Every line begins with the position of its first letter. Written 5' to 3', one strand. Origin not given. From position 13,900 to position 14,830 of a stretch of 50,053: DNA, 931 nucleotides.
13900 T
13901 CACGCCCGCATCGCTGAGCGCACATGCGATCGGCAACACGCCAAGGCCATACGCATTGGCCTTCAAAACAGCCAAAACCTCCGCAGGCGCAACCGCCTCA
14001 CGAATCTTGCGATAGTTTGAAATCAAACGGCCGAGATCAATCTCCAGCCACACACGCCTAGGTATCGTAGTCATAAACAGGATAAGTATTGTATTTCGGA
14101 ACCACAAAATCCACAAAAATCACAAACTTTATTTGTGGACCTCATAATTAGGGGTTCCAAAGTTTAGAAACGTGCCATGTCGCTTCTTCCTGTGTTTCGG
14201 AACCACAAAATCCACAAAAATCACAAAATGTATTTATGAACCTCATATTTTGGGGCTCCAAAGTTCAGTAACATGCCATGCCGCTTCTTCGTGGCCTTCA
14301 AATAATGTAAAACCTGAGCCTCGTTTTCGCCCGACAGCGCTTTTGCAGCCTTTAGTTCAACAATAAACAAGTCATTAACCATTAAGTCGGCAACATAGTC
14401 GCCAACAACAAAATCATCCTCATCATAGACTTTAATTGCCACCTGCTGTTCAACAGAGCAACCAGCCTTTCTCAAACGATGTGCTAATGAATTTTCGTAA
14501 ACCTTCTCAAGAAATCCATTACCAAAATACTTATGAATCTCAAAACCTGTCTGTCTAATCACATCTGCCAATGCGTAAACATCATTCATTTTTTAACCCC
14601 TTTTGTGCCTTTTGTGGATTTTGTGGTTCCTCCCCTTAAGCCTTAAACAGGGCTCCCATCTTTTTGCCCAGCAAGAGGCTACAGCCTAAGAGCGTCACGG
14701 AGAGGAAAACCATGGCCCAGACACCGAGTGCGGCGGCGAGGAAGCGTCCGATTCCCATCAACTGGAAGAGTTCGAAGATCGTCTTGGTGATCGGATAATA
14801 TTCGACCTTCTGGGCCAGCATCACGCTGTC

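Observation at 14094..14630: Intact GxxExxY gene enclosed by perfect inverted arms, next to a decapitated second cassette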

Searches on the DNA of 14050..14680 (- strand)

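Call 49: search_rna_families(source=window, start=14050, end=14680, threshold=evalue, max_evalue=5)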
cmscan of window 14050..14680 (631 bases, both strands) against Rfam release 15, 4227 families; matches with E-value up to 5: 3.
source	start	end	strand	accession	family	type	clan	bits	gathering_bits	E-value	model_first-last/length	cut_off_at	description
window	14130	14220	-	RF04206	MIR9555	Gene; miRNA;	-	17.6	119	3.1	1-137/137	no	MIR9555 microRNA precursor family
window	14575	14644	-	RF00195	RsmY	Gene; sRNA;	CL00106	13.5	57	0.78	1-121/121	no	RsmY RNA family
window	14392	14450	+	RF00023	tmRNA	Gene;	CL00001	6.6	47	2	84-140/374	no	transfer-messenger RNA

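Call 66: search_rna_families(sources=[L017, L040, L063, L064, L066, L069, L084, L110, L169, L032, L057, L077, L019, L007, L050, L075, L090, L138, L072, L065], threshold=gathering)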
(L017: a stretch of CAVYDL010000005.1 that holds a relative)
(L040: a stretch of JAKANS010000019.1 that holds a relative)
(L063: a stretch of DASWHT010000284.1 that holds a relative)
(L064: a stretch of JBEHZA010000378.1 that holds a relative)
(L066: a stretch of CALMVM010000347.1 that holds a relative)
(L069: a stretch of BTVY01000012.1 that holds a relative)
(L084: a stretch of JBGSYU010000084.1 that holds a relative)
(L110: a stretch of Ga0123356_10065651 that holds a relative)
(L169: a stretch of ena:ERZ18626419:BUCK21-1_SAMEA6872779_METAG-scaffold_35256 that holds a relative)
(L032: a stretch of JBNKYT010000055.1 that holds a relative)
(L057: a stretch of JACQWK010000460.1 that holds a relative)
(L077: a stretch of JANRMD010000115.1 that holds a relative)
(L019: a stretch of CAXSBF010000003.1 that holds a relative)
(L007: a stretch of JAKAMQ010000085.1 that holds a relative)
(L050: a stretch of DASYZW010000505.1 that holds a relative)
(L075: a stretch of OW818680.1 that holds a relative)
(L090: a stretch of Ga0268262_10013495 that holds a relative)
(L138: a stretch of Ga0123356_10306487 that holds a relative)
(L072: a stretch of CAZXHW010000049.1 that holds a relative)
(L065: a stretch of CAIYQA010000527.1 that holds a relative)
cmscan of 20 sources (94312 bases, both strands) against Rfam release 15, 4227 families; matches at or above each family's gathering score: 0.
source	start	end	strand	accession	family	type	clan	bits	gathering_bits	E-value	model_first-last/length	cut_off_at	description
